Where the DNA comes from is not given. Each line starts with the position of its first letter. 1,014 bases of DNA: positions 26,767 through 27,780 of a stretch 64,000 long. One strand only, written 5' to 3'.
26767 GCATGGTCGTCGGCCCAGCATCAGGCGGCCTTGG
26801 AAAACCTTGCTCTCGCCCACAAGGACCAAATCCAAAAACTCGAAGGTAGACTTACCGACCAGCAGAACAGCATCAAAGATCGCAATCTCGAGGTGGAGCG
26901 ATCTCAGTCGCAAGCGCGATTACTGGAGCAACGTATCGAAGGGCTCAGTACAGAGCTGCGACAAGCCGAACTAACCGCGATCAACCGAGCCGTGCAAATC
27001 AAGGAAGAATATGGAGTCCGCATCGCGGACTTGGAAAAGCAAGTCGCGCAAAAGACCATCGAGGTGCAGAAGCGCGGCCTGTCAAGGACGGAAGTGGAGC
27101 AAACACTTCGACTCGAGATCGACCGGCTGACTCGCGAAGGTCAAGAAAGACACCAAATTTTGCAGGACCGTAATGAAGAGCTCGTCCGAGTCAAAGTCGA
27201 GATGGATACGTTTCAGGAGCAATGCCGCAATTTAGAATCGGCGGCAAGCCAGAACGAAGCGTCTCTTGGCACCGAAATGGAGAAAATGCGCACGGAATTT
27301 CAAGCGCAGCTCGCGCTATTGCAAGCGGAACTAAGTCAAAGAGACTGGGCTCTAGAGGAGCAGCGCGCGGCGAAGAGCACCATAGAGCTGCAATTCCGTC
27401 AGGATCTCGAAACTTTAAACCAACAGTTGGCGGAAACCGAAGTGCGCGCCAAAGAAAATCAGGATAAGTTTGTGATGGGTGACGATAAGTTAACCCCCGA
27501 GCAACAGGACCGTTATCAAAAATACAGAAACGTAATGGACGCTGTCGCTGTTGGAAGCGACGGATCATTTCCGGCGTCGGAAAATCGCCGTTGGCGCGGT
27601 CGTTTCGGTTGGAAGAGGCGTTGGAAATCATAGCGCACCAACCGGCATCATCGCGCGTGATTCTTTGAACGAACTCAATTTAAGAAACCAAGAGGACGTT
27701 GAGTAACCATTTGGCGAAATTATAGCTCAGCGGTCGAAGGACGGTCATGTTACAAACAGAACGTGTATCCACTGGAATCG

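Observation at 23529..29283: Giant headless coiled-coil protein in an apparent operon with two single-domain KaiC/RecA-like ATPases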

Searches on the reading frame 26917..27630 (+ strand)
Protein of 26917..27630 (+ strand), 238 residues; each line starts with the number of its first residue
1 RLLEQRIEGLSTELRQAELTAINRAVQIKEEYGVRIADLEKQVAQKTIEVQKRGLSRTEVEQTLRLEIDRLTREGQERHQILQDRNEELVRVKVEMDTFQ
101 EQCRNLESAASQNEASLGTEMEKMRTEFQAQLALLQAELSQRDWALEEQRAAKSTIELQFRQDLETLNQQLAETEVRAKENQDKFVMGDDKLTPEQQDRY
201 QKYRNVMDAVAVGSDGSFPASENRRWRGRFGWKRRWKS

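Call 20: find_homologous_proteins(query=window:26917-27630:+, max_evalue=0.00001)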
Query seq(238 aa) (238 aa): 106 proteins with E <= 0.00001 among 1013 candidates.
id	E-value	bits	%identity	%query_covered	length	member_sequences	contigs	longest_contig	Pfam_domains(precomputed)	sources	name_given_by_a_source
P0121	6.2e-124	430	87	100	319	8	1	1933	-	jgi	jgi:hypothetical protein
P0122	3.5e-73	264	55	99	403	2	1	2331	-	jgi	jgi:chromosome segregation ATPase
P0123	6.7e-69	250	54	100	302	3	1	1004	-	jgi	jgi:chromosome segregation ATPase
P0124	1.3e-67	246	58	95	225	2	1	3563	-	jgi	-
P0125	5.6e-67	244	54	100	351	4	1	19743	-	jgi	jgi:myosin heavy subunit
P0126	7.9e-63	230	55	99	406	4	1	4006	-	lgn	-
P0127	5.1e-62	228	59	82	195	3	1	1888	-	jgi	jgi:hypothetical protein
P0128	1.2e-60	223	46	100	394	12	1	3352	PF27605.1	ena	-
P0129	9.6e-59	217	76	60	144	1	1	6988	-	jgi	jgi:hypothetical protein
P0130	5.9e-58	214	49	99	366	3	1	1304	-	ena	-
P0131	3.4e-57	212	49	100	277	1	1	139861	-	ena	-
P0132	8.7e-56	207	49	100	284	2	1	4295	-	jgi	jgi:chromosome segregation ATPase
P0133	1.8e-54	203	51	98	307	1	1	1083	-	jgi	jgi:chromosome segregation ATPase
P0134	2.4e-54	203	48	100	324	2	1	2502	-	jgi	jgi:chromosome segregation ATPase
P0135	5.8e-54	201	50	100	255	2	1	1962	-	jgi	jgi:hypothetical protein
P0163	8.0e-38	149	42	87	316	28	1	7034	-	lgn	-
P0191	1.2e-29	122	38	89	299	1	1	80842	-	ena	-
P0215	5.8e-26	110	37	79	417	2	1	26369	-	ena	-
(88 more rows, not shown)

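Call 21: find_encoding_contigs(protein=P0131, flank=7000, max_places=1)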
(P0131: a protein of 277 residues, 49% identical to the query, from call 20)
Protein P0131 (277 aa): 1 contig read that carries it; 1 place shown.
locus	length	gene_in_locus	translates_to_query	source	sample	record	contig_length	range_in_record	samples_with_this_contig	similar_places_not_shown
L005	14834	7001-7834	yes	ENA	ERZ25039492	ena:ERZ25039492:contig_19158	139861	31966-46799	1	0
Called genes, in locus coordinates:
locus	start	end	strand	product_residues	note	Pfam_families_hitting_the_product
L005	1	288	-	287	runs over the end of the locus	PF23139:OB_YrrC, PF10391:DNA_pol_lambd_f (faint), PF14520:HHH_5 (weak), PF14490:HHH_RecD2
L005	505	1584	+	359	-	PF01595:CNNM, PF00571:CBS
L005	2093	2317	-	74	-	PF00903:Glyoxalase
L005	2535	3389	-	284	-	PF00155:Aminotran_1_2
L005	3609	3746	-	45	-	-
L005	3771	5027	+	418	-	-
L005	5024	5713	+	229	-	-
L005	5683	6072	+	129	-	-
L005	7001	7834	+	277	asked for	-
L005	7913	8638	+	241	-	PF00154:RecA_N (weak), PF06745:ATPase, PF13481:AAA_25, PF07088:GvpD_P-loop (weak), PF14417:MEDS (weak)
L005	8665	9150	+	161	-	PF06745:ATPase, PF13481:AAA_25 (weak)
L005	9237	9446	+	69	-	-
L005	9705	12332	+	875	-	PF02861:Clp_N, PF23569:NBD_SMAX1, PF00004:AAA, PF17871:AAA_lid_9, PF07724:AAA_2, PF00004:AAA, PF07728:AAA_5, PF10431:ClpB_D2-small, +8 more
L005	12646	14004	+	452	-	PF05977:MFS_3 (weak), PF07690:MFS_1, PF00083:Sugar_tr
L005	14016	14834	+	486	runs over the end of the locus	PF00083:Sugar_tr, PF07690:MFS_1, PF05977:MFS_3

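Call 22: find_encoding_contigs(protein=P0191, flank=7000, max_places=1)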
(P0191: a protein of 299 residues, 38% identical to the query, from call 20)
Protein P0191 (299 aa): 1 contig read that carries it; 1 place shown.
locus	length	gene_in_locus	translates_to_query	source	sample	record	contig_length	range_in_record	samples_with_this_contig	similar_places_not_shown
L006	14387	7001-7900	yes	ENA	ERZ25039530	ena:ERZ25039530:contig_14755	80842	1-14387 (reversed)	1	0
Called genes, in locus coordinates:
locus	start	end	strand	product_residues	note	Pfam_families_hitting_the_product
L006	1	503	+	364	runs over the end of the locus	PF04909:Amidohydro_2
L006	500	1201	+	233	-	PF17645:Amdase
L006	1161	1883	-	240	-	PF18335:SH3_13, PF13538:UvrD_C_2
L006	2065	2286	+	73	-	-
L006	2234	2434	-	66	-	PF13086:AAA_11 (weak), PF13604:AAA_30, PF13555:AAA_29 (weak), PF20720:nSTAND3 (weak), PF13191:AAA_16 (weak), PF13245:AAA_19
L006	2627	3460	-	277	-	PF23139:OB_YrrC, PF10391:DNA_pol_lambd_f (faint), PF14520:HHH_5, PF14490:HHH_RecD2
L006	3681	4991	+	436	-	PF01595:CNNM, PF00571:CBS, PF03471:CorC_HlyC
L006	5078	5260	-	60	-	-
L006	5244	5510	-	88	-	PF00903:Glyoxalase (weak)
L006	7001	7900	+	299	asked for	-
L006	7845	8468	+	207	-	PF00154:RecA_N (weak), PF06745:ATPase, PF13481:AAA_25 (weak), PF14417:MEDS (weak)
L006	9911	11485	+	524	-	PF05621:TniB (faint), PF13191:AAA_16 (weak), PF23569:NBD_SMAX1, PF00004:AAA, PF17871:AAA_lid_9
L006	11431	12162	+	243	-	PF07724:AAA_2, PF07728:AAA_5, PF10431:ClpB_D2-small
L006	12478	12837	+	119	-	PF07690:MFS_1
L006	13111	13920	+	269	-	PF07690:MFS_1, PF13347:MFS_2 (weak), PF01306:LacY_symp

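Call 23: find_encoding_contigs(protein=P0215, flank=7000, max_places=1)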
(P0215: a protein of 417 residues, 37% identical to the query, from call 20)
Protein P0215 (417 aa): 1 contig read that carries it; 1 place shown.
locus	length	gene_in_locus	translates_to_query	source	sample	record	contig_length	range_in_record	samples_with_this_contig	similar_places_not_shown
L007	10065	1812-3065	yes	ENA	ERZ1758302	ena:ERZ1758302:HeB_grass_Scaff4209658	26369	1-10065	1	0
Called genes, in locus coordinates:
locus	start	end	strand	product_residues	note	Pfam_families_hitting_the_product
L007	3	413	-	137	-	PF00903:Glyoxalase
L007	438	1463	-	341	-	PF00155:Aminotran_1_2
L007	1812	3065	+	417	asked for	-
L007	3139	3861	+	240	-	PF06745:ATPase, PF13481:AAA_25 (weak), PF14417:MEDS (faint)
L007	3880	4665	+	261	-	PF06745:ATPase, PF23442:DUF7125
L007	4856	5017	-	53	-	-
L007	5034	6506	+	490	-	PF00083:Sugar_tr, PF05977:MFS_3 (faint), PF07690:MFS_1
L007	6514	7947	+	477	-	PF00083:Sugar_tr, PF05977:MFS_3 (weak), PF07690:MFS_1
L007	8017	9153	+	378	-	PF00817:IMS, PF11798:IMS_HHH (weak), PF11799:IMS_C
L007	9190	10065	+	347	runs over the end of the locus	PF01208:URO-D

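Call 25: find_related_loci(query=A1, collection=genome_contigs, flank=6000)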
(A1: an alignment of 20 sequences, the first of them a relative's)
Query A1 (351 aa) in genome_contigs; peptide patterns used: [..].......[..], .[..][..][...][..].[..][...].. (x = any residue, [..] = any of these).
128 stretches matched a pattern; 28 encode a relative of the query (tblastn E <= 1e-3); 28 distinct loci.
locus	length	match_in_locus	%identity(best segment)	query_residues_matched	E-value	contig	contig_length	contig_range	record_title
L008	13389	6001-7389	89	1-351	0e+0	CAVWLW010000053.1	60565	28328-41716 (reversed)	MAG: uncultured delta proteobacterium isolate MFD08691.bin.1.5 genome assembly, contig: contig_66885, whole genome shotg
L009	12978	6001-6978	60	20-351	9e-113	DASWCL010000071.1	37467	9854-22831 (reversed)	MAG TPA_asm: Candidatus Binatia bacterium isolate SMAG_U2708 k141_1884009, whole genome shotgun sequence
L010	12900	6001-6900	51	51-350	1e-91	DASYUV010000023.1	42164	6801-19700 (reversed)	MAG TPA_asm: Candidatus Binatia bacterium isolate SMAG_U4604 k141_2463362, whole genome shotgun sequence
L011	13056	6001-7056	47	2-343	4e-81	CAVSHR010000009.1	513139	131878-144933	MAG: uncultured delta proteobacterium isolate MFD05684.bin.2.48 genome assembly, contig: contig_64370, whole genome shot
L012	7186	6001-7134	49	41-350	3e-79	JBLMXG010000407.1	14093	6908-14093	MAG: Chloroflexota bacterium isolate MAG262 PRJNA957066_bin42_renamed_406, whole genome shotgun sequence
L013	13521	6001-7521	47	39-350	6e-77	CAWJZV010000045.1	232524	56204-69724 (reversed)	MAG: uncultured delta proteobacterium isolate MFD09730.bin.4.339 genome assembly, contig: contig_6953, whole genome shot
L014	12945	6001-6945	49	40-350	2e-75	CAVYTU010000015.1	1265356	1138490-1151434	MAG: uncultured delta proteobacterium isolate MFD05567.bin.2.108 genome assembly, contig: contig_65847, whole genome sho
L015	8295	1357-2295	45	42-350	6e-75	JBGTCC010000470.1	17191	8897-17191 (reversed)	MAG: Thermodesulfobacteriota bacterium isolate JTS-RE110 k141_1835618, whole genome shotgun sequence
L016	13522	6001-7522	44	39-350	2e-74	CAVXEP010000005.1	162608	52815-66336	MAG: uncultured delta proteobacterium isolate MFD02360.bin.2.146 genome assembly, contig: contig_16114, whole genome sho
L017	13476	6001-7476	51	51-350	4e-90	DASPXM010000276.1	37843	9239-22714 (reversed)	MAG TPA_asm: Verrucomicrobiia bacterium isolate SMAG_U11567 k141_843852, whole genome shotgun sequence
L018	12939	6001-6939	47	42-350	1e-76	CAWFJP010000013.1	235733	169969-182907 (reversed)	MAG: uncultured delta proteobacterium isolate MFD02242.bin.2.64 genome assembly, contig: contig_34516, whole genome shot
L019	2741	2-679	53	129-350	2e-67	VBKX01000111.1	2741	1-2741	MAG: Deltaproteobacteria bacterium isolate DP_20 14_0903_13_30cm_scaffold_871288_e:8220, whole genome shotgun sequence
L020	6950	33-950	45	42-350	9e-62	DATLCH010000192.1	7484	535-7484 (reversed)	MAG TPA_asm: Candidatus Limnocylindrales bacterium isolate SMAG_U14319 k141_6974152, whole genome shotgun sequence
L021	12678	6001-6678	51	122-349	5e-64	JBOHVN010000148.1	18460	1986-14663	MAG: Candidatus Binatia bacterium isolate M3-S_metawrap_bin.190 k127_1916466, whole genome shotgun sequence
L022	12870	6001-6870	43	42-350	2e-54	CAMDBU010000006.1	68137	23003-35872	MAG: Syntrophobacter sp. SbD2 isolate MaH-04nov19-76 genome assembly, contig: MaH-04nov19-C724, whole genome shotgun seq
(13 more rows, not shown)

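Call 34: search_protein_families(library=padloc, max_evalue=0.01, proteins=[P0163, P0125])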
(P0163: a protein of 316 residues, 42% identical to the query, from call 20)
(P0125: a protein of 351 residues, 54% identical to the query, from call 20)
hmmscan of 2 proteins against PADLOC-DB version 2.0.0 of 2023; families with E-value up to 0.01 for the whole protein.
P0163 (316 aa): 2 families
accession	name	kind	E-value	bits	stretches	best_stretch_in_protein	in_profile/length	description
PDLC03865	LmuB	-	0.0011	15.2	1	143-257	566-684/1007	-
PDLC00581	JetC3|JetC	-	0.0032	13.3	1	120-262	913-1060/1473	DUF3584 domain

P0125 (351 aa): 2 families
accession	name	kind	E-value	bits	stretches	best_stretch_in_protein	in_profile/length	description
PDLC03865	LmuB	-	0.0027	13.9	1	55-291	541-786/1007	-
PDLC00551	JetC2|JetC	-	0.0042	12.9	1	44-283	311-993/1365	DUF3584 domain; MukB-like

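Call 46: predict_structure(alignment_id=A4)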
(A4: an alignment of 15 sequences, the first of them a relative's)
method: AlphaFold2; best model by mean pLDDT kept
length: 316 residues; sequences in the alignment: 15
mean_pLDDT: 70.5   pTM: 0.27
mean pLDDT of the five models: 70.5, 69.3, 68.9, 67.9, 67.9
residues with pLDDT >= 90: 124; 70-90: 53; 50-70: 21; < 50: 118
segments of 3 or more residues with pLDDT < 50: 1-7, 78-139, 267-311, 314-316
pLDDT, mean of each block of 10 residues (from residue 1): 48 86 94 85 82 87 78 54 46 38 36 38 43 42 85 96 97 98 97 94 95 97 96 94 94 88 54 37 38 39 45 46
secondary structure, 60 per line:
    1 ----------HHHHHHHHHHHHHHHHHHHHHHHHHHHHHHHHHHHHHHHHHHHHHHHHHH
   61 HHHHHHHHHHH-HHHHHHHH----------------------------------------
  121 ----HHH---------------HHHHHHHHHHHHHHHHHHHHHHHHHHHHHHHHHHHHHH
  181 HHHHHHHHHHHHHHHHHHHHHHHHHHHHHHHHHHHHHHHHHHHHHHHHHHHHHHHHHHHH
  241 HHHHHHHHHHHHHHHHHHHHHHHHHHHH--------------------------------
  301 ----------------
elements in order: H11-71 H73-80 H143-268

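Call 47: search_protein_representatives(alignment_id=A4)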
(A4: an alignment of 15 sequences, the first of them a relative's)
Query: 15 sequences, 349 profile positions. Proteins with E-value up to 0.001 (for the whole library): 224; up to 1e-10: 152; up to 1e-30: 83. The best 150 are listed.
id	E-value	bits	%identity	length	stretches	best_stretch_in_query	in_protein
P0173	2.5e-147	507.5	-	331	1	1-349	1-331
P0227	5.8e-142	489.9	-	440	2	45-349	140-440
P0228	9.9e-133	459.5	-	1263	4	45-349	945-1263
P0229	3.4e-127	441.3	-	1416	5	20-349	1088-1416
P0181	3.0e-120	418.4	-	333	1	1-349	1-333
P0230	1.4e-119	416.2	-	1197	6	23-349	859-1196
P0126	2.6e-118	412.0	-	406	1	1-349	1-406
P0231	5.8e-118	410.9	-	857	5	21-349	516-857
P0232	6.0e-117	407.6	-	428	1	1-348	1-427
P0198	1.9e-113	396.1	-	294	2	142-348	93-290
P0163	3.4e-113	395.2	-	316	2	85-349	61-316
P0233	2.7e-105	369.3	-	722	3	52-349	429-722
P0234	4.7e-104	365.2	-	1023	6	159-348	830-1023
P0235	1.5e-100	353.6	-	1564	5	34-349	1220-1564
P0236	2.0e-99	350.0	-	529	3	57-349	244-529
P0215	1.4e-48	182.7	-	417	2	22-349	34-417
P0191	4.0e-30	122.1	-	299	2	218-320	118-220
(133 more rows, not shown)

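Call 57: search_protein_families(library=pfam, alignment_id=A4, max_evalue=0.05)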
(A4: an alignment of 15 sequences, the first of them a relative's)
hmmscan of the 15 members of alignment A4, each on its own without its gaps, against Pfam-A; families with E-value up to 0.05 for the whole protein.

A. member 1, P0163 (316 aa): 4 families
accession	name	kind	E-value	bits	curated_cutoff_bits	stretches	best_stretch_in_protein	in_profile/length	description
PF25541.1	TBCA_PH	-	0.0017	18.5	27.8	1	149-258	4-111/139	PH domain-containing proteins, TBCA domain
PF15665.10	FAM184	-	0.022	14.8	32.7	1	202-264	102-161/211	Family with sequence similarity 184, A and B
PF13094.11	CENP-Q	-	0.024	15.2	28.5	1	206-288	35-124/162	CENP-Q, a CENPA-CAD centromere complex subunit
PF25764.1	KIF21A_4th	-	0.04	14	33.1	0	161-257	58-153/183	KIF21A-like domain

B. families by the number of members that match (of 15 scanned): 23 families
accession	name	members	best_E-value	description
PF06818.20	Fez1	5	0.0044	Fez1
PF05791.16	Bacillus_HBL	3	0.006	Bacillus haemolytic enterotoxin (HBL)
PF09787.14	Golgin_A5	2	0.00015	Golgin subfamily A member 5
PF11594.13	Med28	2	0.0012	Mediator complex subunit 28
PF25541.1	TBCA_PH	2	0.0017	PH domain-containing proteins, TBCA domain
PF25764.1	KIF21A_4th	2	0.0091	KIF21A-like domain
PF08702.15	Fib_alpha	2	0.012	Fibrinogen alpha/beta chain family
PF13094.11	CENP-Q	2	0.016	CENP-Q, a CENPA-CAD centromere complex subunit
PF15665.10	FAM184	2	0.022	Family with sequence similarity 184, A and B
PF05531.17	NPV_P10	1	0.00056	Nucleopolyhedrovirus P10 protein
PF00038.26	Filament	1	0.0012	Intermediate filament protein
PF00204.31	DNA_gyraseB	1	0.0012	DNA gyrase B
PF03938.19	OmpH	1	0.0041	Outer membrane protein (OmpH-like)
PF04108.17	ATG17_like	1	0.0093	Autophagy protein ATG17-like domain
PF05622.17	HOOK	1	0.017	HOOK protein coiled-coil region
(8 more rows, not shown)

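Call 58: search_solved_structures(query=A4, max_evalue=1)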
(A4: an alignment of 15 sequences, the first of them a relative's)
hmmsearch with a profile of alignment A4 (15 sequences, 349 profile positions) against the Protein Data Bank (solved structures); distinct sequences matched with E-value up to 1: 9.
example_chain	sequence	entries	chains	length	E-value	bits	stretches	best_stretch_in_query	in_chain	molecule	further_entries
4lin_A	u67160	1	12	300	0.0032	20.4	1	39-123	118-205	Tail needle protein gp26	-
23ew_C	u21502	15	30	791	0.0035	20.2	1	29-128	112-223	ATR-interacting protein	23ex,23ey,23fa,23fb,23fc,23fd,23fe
13de_C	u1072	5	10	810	0.0036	20.2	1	29-128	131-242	ATR-interacting protein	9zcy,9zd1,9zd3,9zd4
7bjs_A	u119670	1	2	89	0.028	17.2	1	44-122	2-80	Kinesin heavy chain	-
6jfv_B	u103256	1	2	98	0.096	15.5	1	31-70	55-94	Keratin, type II cytoskeletal 5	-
5apw_A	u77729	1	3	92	0.41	13.4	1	17-73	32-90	GENERAL CONTROL PROTEIN GCN4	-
3tnu_B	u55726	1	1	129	0.47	13.2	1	31-71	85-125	Keratin, type II cytoskeletal 5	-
9cuy_c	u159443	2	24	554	0.54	13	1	43-112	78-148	Short tail fiber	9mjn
4zry_B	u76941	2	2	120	0.71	12.6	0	33-70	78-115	Keratin, type II cytoskeletal 1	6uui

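Call 70: fold_search(model_id=the predicted structure, library=pdb)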
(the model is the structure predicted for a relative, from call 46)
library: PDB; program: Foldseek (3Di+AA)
matches with E <= 10: 2; with E <= 0.001: 0
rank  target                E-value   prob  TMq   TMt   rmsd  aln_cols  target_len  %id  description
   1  9fia_BS               7.5e+00  0.02  0.09  0.16  29.6       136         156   15  SSU(body) structure derived from the SSU sample of the mitoribosome from T. gondii. (released 2024-12-11)
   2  7a5h_8                9.3e+00  0.02  0.09  0.20  19.2       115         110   23  Structure of the split human mitoribosomal large subunit with rescue factors mtRF-R and MTRES1 (released 2020-12-23)
